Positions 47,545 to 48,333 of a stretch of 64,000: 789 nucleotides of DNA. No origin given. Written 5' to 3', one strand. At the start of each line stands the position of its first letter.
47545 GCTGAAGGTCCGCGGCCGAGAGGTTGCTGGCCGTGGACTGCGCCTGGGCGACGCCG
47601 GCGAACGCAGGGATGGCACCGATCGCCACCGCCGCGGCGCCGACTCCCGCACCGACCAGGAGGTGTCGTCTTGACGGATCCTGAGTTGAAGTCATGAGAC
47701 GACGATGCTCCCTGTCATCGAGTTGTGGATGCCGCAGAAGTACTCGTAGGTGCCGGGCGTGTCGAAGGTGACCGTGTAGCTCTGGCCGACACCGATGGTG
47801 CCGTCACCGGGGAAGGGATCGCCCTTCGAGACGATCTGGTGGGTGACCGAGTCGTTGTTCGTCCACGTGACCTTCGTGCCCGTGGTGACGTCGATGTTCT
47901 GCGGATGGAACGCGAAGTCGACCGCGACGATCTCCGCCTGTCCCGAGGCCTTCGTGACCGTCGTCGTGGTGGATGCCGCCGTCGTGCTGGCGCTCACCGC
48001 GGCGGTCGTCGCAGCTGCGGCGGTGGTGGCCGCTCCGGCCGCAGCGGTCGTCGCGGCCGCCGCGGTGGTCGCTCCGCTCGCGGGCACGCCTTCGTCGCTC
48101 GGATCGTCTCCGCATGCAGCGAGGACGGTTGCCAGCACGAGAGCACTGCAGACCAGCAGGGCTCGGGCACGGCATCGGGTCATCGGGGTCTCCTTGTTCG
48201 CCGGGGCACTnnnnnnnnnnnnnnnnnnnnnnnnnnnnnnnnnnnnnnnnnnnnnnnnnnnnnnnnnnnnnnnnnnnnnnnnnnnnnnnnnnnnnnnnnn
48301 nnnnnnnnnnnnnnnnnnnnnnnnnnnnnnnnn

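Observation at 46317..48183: Coupled operon: cupredoxin lipoprotein plus two Tat-signal ferritin-like proteins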

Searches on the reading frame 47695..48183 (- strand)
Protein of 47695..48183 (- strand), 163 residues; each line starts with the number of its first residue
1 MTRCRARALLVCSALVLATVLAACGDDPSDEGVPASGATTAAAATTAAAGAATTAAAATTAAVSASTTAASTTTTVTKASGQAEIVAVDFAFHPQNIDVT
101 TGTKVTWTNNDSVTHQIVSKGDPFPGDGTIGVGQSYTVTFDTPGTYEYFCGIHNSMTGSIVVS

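Call 3: search_protein_families(library=pfam, proteins=[window:47695-48183:-], max_evalue=1)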
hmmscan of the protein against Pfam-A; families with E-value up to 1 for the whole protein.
window:47695-48183:- (163 aa): 8 families
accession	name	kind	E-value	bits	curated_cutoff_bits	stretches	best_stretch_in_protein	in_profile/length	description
PF13473.12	Cupredoxin_1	-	3.1e-13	50.1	27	1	67-162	7-104/104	Cupredoxin-like domain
PF00127.26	Copper-bind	-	1.1e-12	48.6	21.2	1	85-162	7-98/99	Copper binding proteins, plastocyanin/azurin family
PF22584.1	CFAP143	-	0.054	13.7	27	1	29-129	6-116/437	Cilia- and flagella-associated protein 143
PF14796.11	AP3B1_C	-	0.059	13.7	27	1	32-112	20-101/148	Clathrin-adaptor complex-3 beta-1 subunit C-terminal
PF20069.4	DUF6465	-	0.25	11.8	26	1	39-90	21-72/130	Family of unknown function (DUF6465)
PF00956.23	NAP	-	0.27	10.9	28.6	1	89-120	159-191/266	Nucleosome assembly protein (NAP)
PF01888.22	CbiD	-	0.56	9.9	25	1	36-119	3-79/254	CbiD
PF17823.6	DUF5585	-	0.73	9.2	25.6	1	29-140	118-227/480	Family of unknown function (DUF5585)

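Call 4: search_protein_families(library=ncbifam, proteins=[window:47695-48183:-], max_evalue=1)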
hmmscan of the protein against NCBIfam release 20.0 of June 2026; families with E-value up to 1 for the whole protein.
window:47695-48183:- (163 aa): 15 families
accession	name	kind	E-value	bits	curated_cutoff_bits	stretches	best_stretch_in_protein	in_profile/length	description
TIGR03102.1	halo_cynanin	subfamily_domain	9.3e-12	45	93.8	1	67-162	15-114/115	halocyanin domain-containing protein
TIGR02656.1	cyanin_plasto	equivalog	1.2e-11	44.8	87.85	1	90-162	12-98/99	plastocyanin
TIGR02657.1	amicyanin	equivalog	1.9e-10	41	110.2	1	92-162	8-82/83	amicyanin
TIGR02375.1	pseudoazurin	equivalog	0.0049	16.6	109.85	1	91-157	11-79/116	pseudoazurin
NF041057.1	Rcas_1661_fam_Se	equivalog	0.053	13.1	190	1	14-80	2-69/247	Rcas_1661 family thioredoxin-like (seleno)lipoprotein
NF051440.1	CuResCopIPSEAE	equivalog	0.055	13.2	280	1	51-107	11-67/180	copper-resistant cuproprotein CopI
NF010449.0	PRK13875.1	subfamily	0.098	11.7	442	1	32-89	265-357/443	conjugal transfer protein TrbL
NF033760.1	gliding_GltG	equivalog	0.21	10.1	650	1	39-87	99-148/650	adventurous gliding motility protein GltG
NF045774.1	cytochro_C551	exception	0.36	10.8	118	1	11-47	6-42/110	cytochrome c551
NF002352.0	PRK01318.1-3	equivalog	0.53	9.3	447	1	7-102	5-105/562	membrane protein insertase YidC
NF007891.0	PRK10594.1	equivalog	0.54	9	425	1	4-113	9-114/617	L,D-transpeptidase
NF040526.1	SCO0930_lipo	equivalog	0.56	9.4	275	1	8-78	4-77/311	SCO0930 family lipoprotein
NF053532.1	lipo_SCO4651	subfamily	0.71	9.5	65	1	7-84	3-79/277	SCO4651 family lipoprotein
NF003377.0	PRK04452.1-3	subfamily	0.71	8.8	527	1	30-79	349-398/432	acetyl-CoA decarbonylase/synthase complex subunit delta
NF051451.1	30S_S2_sunset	exception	0.96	8.5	710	0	34-80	275-314/382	30S ribosomal protein S2, sunset domain variant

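Call 7: search_solved_structures(query=window:47695-48183:-, max_evalue=0.01, show_alignments=2)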
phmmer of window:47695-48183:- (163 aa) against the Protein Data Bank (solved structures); distinct sequences matched with E-value up to 0.01: 43.
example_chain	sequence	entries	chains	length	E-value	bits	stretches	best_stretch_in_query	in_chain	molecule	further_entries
9cck_A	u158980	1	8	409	9.6e-13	51.9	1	60-162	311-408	Copper-containing nitrite reductase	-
1bxu_A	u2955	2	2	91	7.9e-11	45.6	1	90-162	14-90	PLASTOCYANIN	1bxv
5fc9_A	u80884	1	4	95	5.1e-09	39.8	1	81-163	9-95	Blue (Type 1) copper domain protein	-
1pcs_A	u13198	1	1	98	5.6e-09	39.7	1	90-162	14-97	PLASTOCYANIN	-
3c75_A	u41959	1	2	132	2.1e-08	37.8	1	47-162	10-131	Amicyanin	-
1m9w_A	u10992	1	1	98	6.1e-08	36.3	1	90-162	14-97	plastocyanin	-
1j5c_A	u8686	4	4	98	6.3e-08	36.2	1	90-162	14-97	PLASTOCYANIN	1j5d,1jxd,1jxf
1id2_A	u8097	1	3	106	3.1e-07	34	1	82-162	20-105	AMICYANIN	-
1sfd_A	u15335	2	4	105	1.1e-06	32.3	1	79-162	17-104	Amicyanin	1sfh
6hbe_A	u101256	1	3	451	1.2e-06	32.1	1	87-160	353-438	Copper-containing nitrite reductase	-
1sf3_A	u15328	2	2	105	1.5e-06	31.8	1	79-162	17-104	Amicyanin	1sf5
3ply_A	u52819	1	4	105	1.5e-06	31.8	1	79-162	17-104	Amicyanin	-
1aac_A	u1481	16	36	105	2.8e-06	30.9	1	79-162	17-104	AMICYANIN | PROTEIN (AMICYANIN)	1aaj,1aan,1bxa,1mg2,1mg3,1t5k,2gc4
1mda_A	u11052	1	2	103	3e-06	30.8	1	80-162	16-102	AMICYANIN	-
2gb2_A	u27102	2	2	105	3.8e-06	30.5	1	79-162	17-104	Amicyanin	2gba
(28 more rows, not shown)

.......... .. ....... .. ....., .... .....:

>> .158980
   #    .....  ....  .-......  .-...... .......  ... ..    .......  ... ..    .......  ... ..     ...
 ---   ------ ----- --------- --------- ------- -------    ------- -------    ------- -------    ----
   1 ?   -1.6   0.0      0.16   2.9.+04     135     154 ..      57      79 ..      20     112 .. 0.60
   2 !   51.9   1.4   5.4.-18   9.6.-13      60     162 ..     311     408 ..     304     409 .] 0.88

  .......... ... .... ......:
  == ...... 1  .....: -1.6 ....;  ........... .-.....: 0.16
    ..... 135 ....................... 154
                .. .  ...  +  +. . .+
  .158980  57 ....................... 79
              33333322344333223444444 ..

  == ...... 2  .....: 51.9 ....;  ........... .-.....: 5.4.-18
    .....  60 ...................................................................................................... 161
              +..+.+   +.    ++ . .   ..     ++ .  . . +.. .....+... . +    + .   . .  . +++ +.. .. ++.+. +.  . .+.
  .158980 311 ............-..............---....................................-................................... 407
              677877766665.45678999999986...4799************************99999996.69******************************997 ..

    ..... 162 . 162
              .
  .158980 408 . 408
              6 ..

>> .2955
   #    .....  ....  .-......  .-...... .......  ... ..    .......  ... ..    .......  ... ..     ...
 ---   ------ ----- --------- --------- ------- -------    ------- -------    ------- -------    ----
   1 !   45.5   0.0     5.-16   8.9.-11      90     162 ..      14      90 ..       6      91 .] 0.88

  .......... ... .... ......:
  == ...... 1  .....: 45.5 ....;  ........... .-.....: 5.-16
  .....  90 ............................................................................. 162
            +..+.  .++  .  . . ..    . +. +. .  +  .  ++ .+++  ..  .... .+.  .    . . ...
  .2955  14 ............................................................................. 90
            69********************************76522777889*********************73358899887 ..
